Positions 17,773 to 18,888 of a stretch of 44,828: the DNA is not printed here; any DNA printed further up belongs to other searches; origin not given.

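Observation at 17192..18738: Cro / repressor / integrase layout with an ssrA-like C-terminus on the repressor: possible integration-dependent immunity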

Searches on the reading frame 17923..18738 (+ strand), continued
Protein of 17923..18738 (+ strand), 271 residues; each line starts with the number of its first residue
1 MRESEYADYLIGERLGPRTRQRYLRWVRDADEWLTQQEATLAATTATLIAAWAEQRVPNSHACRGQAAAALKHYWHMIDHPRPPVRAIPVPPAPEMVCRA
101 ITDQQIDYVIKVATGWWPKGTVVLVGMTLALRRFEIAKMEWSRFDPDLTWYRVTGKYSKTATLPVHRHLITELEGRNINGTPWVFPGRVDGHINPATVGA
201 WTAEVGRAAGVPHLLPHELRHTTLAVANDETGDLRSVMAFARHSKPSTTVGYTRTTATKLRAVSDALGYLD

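Call 37: find_encoding_contigs(protein=P0085, flank=10000, max_places=2)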
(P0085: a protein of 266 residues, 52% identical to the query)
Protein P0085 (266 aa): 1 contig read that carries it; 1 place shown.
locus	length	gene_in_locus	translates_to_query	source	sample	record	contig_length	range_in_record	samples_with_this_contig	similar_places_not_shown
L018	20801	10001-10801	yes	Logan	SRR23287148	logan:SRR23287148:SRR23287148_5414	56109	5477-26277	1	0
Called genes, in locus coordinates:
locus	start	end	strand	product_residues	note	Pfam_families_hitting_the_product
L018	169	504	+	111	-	PF04075:F420H2_quin_red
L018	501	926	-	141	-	-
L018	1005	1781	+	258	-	PF01925:TauE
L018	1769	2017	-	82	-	-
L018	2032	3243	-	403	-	PF04024:PspC, PF09922:LiaF-like_C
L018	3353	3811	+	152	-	PF04186:FxsA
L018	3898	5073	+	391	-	PF04024:PspC, PF13581:HATPase_c_2 (weak), PF02518:HATPase_c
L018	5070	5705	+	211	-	PF00072:Response_reg, PF00196:GerE, PF04545:Sigma70_r4 (weak), PF08281:Sigma70_r4_2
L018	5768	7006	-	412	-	PF01979:Amidohydro_1, PF07969:Amidohydro_3 (weak)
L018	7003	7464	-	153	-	-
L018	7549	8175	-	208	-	PF07920:DUF1684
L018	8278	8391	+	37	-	-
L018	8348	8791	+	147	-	PF02467:Whib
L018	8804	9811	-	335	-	PF00140:Sigma70_r1_2, PF04542:Sigma70_r2, PF04539:Sigma70_r3, PF04545:Sigma70_r4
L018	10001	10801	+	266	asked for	PF00589:Phage_integrase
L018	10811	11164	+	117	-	-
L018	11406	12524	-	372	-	PF24606:CEMIP_beta-hel (weak)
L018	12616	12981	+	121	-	-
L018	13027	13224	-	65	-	-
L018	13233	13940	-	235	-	PF01844:HNH, PF14279:HNH_5 (weak)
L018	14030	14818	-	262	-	PF13482:RNase_H_2, PF00929:RNase_T (faint)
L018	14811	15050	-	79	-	-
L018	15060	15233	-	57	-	-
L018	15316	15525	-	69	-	-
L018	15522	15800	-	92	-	-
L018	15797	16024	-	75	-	-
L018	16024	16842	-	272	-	-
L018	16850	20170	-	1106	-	PF05048:NosD (weak)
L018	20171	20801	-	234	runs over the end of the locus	-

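Call 38: find_encoding_contigs(protein=P0035, flank=10000, max_places=3)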
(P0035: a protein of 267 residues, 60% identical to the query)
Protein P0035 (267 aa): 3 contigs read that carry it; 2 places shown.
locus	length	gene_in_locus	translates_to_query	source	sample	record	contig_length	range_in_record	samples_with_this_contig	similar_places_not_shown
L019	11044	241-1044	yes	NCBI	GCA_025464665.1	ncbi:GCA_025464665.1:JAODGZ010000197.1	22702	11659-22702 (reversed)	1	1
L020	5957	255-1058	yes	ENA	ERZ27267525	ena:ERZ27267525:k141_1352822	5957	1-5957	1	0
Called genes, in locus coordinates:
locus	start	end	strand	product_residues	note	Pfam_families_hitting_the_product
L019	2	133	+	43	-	?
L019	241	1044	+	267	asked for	PF00589:Phage_integrase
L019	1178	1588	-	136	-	PF22091:DUF6941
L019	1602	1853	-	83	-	-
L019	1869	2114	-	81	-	PF07927:HicA_toxin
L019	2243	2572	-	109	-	-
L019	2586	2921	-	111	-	-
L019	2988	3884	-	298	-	PF01510:Amidase_2, PF01471:PG_binding_1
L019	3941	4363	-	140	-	-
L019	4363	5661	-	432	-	-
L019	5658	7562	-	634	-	-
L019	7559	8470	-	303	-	-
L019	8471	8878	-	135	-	PF01467:CTP_transf_like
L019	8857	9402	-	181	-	PF13578:Methyltransf_24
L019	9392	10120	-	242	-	PF11380:Stealth_CR2 (weak)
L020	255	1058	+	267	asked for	PF00589:Phage_integrase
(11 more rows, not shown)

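Call 44: find_related_loci(query=A3, collection=viral_contigs, flank=3000)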
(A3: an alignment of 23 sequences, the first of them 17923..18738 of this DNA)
Query A3 (271 aa) in viral_contigs; peptide patterns used: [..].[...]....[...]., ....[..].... (x = any residue, [..] = any of these).
86 stretches matched a pattern; 9 encode a relative of the query (tblastn E <= 1e-3); 9 distinct loci.
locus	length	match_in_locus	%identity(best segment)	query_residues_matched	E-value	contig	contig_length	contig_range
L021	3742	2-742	77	25-271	4e-127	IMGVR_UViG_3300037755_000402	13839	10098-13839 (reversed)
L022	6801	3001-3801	56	5-270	2e-90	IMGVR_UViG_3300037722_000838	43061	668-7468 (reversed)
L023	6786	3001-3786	54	5-270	3e-83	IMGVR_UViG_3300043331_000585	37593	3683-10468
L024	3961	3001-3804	48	1-270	3e-70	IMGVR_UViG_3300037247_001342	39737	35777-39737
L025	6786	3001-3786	48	5-270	1e-67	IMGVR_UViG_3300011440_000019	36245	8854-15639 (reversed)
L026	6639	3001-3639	49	58-270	5e-57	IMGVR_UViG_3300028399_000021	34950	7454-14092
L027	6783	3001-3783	43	4-270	2e-56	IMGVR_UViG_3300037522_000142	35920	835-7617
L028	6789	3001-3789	43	1-269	3e-55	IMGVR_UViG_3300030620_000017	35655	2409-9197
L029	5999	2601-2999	26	122-252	6e-9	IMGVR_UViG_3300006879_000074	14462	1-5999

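Call 47: find_homologous_proteins(query=L004:8854-9777:-, max_evalue=1e-60)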
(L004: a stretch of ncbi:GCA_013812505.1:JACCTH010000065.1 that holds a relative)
Query L004:8854-9777:- (307 aa): 7989 proteins with E <= 1e-60 among 8000 candidates; the best 120 are listed.
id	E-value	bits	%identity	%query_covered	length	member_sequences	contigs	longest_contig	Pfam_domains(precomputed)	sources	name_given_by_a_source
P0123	5.8e-196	667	100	100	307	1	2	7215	PF04545.23,PF00140.26,PF04542.21,PF04539.23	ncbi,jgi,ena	ncbi:MAG: sigma-70 family RNA polymerase sigma factor [Acidimicrobiia bacterium]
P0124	1.9e-195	666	100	100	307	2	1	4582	PF04545.23,PF00140.26,PF04542.21,PF04539.23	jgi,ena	-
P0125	1.0e-194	663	99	100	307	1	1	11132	PF04545.23,PF00140.26,PF04542.21,PF04539.23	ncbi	ncbi:N/A [soil metagenome]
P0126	1.2e-194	663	99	100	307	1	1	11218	PF04545.23,PF00140.26,PF04542.21,PF04539.23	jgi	-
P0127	3.7e-194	662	99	100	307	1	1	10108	PF04545.23,PF00140.26,PF04542.21,PF04539.23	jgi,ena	-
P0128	1.5e-193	660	98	100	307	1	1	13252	PF04545.23,PF00140.26,PF04542.21,PF04539.23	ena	-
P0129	2.4e-191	652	97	100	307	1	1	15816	PF04545.23,PF00140.26,PF04542.21,PF04539.23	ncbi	ncbi:MAG: RNA polymerase sigma factor RpoD/SigA [Acidimicrobiia bacterium]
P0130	5.7e-182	622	93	100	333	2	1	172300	PF04545.23,PF00140.26,PF04542.21,PF04539.23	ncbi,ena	-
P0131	3.2e-179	613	92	99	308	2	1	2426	PF04545.23,PF00140.26,PF04542.21,PF04539.23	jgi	-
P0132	2.1e-175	600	90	99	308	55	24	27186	PF04545.23,PF00140.26,PF04542.21,PF04539.23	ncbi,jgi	ncbi:MAG TPA: sigma-70 family RNA polymerase sigma factor [Acidimicrobiia bacterium]|jgi:RNA polymer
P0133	1.1e-163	561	84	100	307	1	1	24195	PF04545.23,PF00140.26,PF04542.21,PF04539.23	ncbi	ncbi:MAG: sigma-70 family RNA polymerase sigma factor [Actinomycetota bacterium]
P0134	8.8e-163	559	84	100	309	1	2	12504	PF04545.23,PF00140.26,PF04542.21,PF04539.23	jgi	jgi:RNA polymerase primary sigma factor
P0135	4.6e-162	556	84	100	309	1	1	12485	PF04545.23,PF00140.26,PF04542.21,PF04539.23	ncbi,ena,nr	ncbi:MAG TPA: sigma-70 family RNA polymerase sigma factor [Acidimicrobiia bacterium]|nr:sigma-70 fam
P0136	2.2e-161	554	83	100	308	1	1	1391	PF04545.23,PF00140.26,PF04542.21,PF04539.23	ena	-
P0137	3.8e-161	553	83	100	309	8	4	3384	PF04545.23,PF00140.26,PF04542.21,PF04539.23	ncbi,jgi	ncbi:MAG TPA: sigma-70 family RNA polymerase sigma factor [Acidimicrobiia bacterium]|jgi:RNA polymer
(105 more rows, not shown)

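Call 48: find_encoding_contigs(protein=P0130, flank=4000, max_places=2)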
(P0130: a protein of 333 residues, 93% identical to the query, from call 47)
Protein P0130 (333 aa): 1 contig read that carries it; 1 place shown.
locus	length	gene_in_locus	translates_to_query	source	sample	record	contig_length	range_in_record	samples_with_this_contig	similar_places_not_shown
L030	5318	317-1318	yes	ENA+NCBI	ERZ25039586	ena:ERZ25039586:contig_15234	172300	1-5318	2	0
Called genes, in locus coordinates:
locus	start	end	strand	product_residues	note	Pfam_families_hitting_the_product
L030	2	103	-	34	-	?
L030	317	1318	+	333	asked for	PF00140:Sigma70_r1_2, PF04542:Sigma70_r2, PF04539:Sigma70_r3, PF04545:Sigma70_r4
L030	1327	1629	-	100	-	PF02467:Whib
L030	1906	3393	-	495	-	PF00342:PGI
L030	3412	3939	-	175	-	-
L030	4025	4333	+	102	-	-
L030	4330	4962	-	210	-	PF00072:Response_reg, PF08281:Sigma70_r4_2, PF00196:GerE, PF04545:Sigma70_r4 (weak)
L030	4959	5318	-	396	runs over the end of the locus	PF04024:PspC, PF02518:HATPase_c (weak)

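Call 49: find_encoding_contigs(protein=P0128, flank=6000, max_places=2)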
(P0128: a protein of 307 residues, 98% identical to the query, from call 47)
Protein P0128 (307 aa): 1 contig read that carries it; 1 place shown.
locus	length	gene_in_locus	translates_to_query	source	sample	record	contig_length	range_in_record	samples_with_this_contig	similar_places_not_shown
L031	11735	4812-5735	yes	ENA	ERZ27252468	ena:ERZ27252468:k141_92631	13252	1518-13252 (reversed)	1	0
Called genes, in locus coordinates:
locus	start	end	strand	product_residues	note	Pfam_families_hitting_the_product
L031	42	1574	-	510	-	PF00890:FAD_binding_2 (weak), PF01266:DAO, PF01494:FAD_binding_3 (weak), PF01946:Thi4 (weak), PF13450:NAD_binding_8 (weak), PF00355:Rieske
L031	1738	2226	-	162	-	-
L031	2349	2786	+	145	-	PF00106:adh_short, PF13561:adh_short_C2 (weak)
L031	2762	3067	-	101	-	-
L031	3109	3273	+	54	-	PF13561:adh_short_C2 (weak)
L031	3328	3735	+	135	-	PF00903:Glyoxalase, PF12681:Glyoxalase_2, PF22677:Ble-like_N (faint)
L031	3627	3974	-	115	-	-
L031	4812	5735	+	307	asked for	PF00140:Sigma70_r1_2, PF04542:Sigma70_r2, PF04539:Sigma70_r3, PF04545:Sigma70_r4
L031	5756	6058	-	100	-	PF02467:Whib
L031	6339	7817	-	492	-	PF00342:PGI (weak)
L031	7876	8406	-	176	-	-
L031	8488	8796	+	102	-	-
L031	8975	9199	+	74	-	-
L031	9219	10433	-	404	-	PF12810:ALK_LTK_GRD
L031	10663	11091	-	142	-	PF00072:Response_reg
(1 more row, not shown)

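Call 73: search_protein_families(library=phrogs, proteins=[window:17923-18738:+, L003:8467-8739:+, L006:3828-4130:+, L008:9511-9876:+, L011:2389-2679:+], max_evalue=0.01)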
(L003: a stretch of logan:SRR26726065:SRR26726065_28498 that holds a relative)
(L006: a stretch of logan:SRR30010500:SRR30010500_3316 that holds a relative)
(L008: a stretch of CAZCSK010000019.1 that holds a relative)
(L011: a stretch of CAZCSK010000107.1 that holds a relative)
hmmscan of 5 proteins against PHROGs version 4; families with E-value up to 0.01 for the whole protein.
window:17923-18738:+ (271 aa): 2 families
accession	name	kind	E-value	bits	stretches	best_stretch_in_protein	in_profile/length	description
phrog_1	-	integration and excision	2.1e-21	77.8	1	8-264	175-444/611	integrase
phrog_216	-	integration and excision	1.1e-19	71.6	1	106-265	61-234/301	integrase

L003:8467-8739:+ (90 aa): 4 families
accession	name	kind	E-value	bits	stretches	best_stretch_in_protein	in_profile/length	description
phrog_8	-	transcription regulation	3.6e-05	24.4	1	2-80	74-174/346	transcriptional regulator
phrog_6962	-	unknown function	5.1e-05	24.5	1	9-44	6-41/73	-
phrog_3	-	transcription regulation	0.0022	18.8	1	3-65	87-147/430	transcriptional repressor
phrog_2328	-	transcription regulation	0.0072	17.1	0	4-44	15-55/128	transcriptional repressor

L006:3828-4130:+ (100 aa): 3 families
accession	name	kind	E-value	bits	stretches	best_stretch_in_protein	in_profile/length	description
phrog_3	-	transcription regulation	8.5e-06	26.8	1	6-79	90-154/430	transcriptional repressor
phrog_8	-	transcription regulation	0.00061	20.3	1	19-76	171-221/346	transcriptional regulator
phrog_6463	-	DNA, RNA and nucleotide metabolism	0.002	18.7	1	9-81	34-107/208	HTH DNA binding protein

L008:9511-9876:+ (121 aa): 5 families
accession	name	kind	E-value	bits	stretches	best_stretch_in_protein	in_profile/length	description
phrog_8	-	transcription regulation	7.2e-05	23.4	1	17-86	70-130/346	transcriptional regulator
phrog_4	-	transcription regulation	0.0014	18.7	1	17-86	126-186/400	transcriptional repressor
phrog_3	-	transcription regulation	0.0017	19.2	1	17-90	82-140/430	transcriptional repressor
phrog_2967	-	transcription regulation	0.0018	18.9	1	19-94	6-72/225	transcriptional regulator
phrog_2345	-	transcription regulation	0.0023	18.6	1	13-65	22-73/146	transcriptional regulator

L011:2389-2679:+ (96 aa): 7 families
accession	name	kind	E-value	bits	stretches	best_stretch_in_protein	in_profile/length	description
phrog_664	-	DNA, RNA and nucleotide metabolism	1.7e-05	25.8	1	1-50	87-136/210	DNA binding protein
phrog_8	-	transcription regulation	0.00011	22.8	1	1-41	75-116/346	transcriptional regulator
phrog_1729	-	unknown function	0.001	20.1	1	5-34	83-112/142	-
phrog_4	-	transcription regulation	0.0015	18.6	1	1-66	135-194/400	transcriptional repressor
phrog_35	-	transcription regulation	0.0021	19.2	1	5-43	76-114/181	transcriptional repressor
phrog_2328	-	transcription regulation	0.0039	18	1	12-59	26-70/128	transcriptional repressor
phrog_2439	-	transcription regulation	0.005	16.8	1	7-67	12-70/367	transcriptional regulator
